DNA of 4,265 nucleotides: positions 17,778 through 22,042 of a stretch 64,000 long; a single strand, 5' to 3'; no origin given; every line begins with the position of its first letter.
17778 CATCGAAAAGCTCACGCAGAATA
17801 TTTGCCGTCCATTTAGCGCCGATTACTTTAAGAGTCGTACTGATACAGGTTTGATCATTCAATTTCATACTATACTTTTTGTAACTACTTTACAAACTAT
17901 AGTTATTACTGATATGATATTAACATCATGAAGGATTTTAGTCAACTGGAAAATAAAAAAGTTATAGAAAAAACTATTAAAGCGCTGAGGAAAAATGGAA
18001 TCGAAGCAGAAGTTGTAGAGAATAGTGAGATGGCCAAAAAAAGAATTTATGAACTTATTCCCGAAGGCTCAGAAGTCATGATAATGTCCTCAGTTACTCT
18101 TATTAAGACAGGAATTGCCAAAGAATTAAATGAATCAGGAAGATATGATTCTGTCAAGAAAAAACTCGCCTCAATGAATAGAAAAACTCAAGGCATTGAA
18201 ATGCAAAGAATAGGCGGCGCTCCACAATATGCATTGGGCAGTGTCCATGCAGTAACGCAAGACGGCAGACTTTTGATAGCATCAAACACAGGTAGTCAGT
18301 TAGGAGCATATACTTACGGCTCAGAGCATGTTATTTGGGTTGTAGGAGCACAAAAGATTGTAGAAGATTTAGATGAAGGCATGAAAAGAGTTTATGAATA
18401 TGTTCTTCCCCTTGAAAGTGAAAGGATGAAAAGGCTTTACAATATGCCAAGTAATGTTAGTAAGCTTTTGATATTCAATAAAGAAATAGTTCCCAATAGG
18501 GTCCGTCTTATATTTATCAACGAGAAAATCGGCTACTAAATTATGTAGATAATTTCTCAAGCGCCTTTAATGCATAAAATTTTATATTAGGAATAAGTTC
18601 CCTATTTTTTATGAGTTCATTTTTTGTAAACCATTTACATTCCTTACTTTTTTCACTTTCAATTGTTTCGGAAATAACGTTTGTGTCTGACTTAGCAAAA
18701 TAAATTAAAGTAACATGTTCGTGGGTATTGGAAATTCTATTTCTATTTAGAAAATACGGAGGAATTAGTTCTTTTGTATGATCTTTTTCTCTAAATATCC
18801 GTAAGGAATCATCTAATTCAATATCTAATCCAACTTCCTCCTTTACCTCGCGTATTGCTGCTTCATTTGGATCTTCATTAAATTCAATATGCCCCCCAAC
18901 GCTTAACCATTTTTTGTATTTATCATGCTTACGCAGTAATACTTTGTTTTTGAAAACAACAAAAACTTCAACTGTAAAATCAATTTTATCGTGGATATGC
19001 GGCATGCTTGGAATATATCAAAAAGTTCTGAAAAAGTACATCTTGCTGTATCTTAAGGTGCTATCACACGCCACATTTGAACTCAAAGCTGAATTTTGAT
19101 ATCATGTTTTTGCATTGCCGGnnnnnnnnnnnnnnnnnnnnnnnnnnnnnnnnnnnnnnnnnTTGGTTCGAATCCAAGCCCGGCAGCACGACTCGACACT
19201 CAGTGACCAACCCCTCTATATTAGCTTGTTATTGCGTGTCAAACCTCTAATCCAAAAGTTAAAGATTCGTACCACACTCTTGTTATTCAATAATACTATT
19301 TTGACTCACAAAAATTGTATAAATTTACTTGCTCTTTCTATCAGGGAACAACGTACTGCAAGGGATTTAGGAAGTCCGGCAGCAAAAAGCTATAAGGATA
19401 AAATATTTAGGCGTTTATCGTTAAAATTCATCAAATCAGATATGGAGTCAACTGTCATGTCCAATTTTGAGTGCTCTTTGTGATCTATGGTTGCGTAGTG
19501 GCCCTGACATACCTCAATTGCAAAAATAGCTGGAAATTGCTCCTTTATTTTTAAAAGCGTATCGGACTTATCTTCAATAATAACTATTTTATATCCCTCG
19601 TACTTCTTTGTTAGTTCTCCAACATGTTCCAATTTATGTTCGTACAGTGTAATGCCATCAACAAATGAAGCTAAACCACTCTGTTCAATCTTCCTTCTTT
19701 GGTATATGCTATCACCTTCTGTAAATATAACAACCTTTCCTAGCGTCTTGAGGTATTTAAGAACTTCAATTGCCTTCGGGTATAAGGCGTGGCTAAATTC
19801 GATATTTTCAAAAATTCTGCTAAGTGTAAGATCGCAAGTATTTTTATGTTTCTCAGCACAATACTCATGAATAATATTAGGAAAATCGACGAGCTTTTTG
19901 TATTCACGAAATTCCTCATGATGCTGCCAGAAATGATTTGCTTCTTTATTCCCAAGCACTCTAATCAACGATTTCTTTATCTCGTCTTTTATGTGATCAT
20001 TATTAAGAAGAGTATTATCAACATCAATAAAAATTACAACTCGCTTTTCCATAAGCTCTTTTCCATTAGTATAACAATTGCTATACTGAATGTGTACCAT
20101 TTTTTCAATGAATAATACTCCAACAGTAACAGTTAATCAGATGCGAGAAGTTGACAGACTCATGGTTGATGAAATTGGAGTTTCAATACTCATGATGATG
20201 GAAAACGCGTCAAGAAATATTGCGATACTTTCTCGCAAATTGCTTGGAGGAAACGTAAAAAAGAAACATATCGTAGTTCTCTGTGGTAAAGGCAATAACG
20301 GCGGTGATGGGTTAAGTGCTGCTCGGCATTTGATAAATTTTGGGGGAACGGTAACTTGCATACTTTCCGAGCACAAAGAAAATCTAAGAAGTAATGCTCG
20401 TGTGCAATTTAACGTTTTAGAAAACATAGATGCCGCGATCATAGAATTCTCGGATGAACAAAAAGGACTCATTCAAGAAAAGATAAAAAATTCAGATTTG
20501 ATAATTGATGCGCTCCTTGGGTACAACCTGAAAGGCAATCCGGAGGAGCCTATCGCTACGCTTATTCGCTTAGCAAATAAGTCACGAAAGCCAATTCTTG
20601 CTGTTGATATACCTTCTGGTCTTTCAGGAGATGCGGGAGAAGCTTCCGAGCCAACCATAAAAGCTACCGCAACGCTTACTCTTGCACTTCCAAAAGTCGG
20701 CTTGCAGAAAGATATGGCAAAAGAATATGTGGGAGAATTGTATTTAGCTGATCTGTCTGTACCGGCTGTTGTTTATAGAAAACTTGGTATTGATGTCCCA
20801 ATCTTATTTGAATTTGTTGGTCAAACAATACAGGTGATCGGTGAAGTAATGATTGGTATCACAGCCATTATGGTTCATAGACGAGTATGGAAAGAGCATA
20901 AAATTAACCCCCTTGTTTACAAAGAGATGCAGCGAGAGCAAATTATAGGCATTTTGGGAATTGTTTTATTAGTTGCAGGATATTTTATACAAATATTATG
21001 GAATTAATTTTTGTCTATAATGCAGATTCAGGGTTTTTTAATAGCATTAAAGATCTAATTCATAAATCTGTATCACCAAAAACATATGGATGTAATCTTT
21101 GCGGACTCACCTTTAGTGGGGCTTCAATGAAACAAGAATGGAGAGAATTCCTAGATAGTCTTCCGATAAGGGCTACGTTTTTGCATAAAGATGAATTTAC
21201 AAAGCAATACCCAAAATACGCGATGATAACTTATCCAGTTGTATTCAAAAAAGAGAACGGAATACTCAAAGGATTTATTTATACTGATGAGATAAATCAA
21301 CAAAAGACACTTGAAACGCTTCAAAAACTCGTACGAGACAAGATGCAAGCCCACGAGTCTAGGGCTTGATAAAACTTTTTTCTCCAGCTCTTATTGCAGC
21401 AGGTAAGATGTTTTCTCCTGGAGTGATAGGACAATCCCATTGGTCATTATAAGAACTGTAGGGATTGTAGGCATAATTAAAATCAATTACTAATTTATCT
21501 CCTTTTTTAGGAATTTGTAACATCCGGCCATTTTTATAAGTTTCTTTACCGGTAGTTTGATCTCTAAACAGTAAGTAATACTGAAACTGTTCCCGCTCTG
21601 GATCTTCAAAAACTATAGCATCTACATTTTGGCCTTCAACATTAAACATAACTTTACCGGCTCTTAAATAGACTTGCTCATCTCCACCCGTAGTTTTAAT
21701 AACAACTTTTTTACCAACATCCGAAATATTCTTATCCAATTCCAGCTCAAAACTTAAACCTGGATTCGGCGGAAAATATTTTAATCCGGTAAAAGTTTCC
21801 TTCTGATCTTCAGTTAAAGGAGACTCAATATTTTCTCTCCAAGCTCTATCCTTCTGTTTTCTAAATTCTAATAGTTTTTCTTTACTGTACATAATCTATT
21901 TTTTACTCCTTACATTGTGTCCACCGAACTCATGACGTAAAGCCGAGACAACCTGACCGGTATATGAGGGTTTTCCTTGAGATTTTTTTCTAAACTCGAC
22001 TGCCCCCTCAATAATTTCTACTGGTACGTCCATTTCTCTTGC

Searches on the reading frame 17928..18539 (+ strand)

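Call 31: search_protein_families(library=pfam, proteins=[window:17928-18539:+], max_evalue=0.001)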
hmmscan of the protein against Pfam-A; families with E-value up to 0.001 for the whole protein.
window:17928-18539:+ (203 aa): 1 family
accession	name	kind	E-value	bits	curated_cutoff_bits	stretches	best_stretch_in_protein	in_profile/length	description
PF02589.21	LUD_dom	-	6.2e-24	85.2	22.6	1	13-169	1-153/189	LUD domain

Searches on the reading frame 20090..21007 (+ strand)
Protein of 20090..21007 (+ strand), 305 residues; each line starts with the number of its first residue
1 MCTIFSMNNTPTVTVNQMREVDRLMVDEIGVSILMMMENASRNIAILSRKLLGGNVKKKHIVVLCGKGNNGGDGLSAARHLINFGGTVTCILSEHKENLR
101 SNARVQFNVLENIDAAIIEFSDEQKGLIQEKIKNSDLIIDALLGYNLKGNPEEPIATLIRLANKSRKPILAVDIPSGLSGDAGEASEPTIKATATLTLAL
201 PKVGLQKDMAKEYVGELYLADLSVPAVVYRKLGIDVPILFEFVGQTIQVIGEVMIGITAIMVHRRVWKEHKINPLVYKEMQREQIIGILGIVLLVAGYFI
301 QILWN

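Call 3: search_protein_families(library=pfam, proteins=[window:20090-21007:+], max_evalue=0.001)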
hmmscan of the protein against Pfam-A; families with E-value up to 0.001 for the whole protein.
window:20090-21007:+ (305 aa): 1 family
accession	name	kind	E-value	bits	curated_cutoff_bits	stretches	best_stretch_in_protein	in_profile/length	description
PF03853.21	YjeF_N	-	7.4e-47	159.9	24.9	1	35-204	3-169/169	YjeF-related protein N-terminus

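Call 46: search_protein_families(library=ncbifam, proteins=[window:20090-21007:+], max_evalue=0.00001)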
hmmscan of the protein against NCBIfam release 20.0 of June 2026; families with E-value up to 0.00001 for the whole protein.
window:20090-21007:+ (305 aa): 2 families
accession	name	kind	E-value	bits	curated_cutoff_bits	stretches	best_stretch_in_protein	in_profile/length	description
TIGR00197.1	yjeF_nterm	hypoth_equivalog_domain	3.8e-47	160.6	88.6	1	15-225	6-205/206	NAD(P)H-hydrate epimerase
NF007856.0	PRK10565.1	equivalog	3e-32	111.9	703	1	14-225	19-220/510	bifunctional ADP-dependent NAD(P)H-hydrate dehydratase/NAD(P)H-hydrate epimerase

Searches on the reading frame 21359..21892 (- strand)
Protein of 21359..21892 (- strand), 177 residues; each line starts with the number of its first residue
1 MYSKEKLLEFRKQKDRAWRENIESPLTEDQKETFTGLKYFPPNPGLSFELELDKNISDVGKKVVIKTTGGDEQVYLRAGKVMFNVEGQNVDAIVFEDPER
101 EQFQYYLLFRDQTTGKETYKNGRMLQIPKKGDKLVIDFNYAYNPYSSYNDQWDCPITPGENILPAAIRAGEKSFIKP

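Call 3: search_protein_families(library=pfam, proteins=[window:21359-21892:-], max_evalue=0.001)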
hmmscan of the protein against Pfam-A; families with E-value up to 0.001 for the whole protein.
window:21359-21892:- (177 aa): 1 family
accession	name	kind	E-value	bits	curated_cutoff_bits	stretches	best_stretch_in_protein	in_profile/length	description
PF07920.16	DUF1684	-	1.6e-37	129.3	25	1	33-172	2-139/139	Protein of unknown function (DUF1684)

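Call 46: search_protein_families(library=ncbifam, proteins=[window:21359-21892:-], max_evalue=0.00001)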
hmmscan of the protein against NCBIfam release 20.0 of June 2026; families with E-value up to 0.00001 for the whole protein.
window:21359-21892:- (177 aa): 0 families

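Call 71: search_solved_structures(query=window:21359-21892:-, max_evalue=1, show_alignments=1)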
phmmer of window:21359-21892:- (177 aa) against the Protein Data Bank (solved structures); distinct sequences matched with E-value up to 1: 4.
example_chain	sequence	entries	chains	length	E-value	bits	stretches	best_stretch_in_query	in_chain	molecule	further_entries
2lnu_A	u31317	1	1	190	2.7e-28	102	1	8-174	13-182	Uncharacterized protein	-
2lok_A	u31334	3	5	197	1.3e-17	67.2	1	7-172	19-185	Uncharacterized protein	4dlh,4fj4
5t98_A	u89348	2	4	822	0.78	12.5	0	117-171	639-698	Glycoside Hydrolase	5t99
1q7x_A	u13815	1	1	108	0.95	12.2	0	41-81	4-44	PDZ2b domain of PTP-Bas (hPTP1E)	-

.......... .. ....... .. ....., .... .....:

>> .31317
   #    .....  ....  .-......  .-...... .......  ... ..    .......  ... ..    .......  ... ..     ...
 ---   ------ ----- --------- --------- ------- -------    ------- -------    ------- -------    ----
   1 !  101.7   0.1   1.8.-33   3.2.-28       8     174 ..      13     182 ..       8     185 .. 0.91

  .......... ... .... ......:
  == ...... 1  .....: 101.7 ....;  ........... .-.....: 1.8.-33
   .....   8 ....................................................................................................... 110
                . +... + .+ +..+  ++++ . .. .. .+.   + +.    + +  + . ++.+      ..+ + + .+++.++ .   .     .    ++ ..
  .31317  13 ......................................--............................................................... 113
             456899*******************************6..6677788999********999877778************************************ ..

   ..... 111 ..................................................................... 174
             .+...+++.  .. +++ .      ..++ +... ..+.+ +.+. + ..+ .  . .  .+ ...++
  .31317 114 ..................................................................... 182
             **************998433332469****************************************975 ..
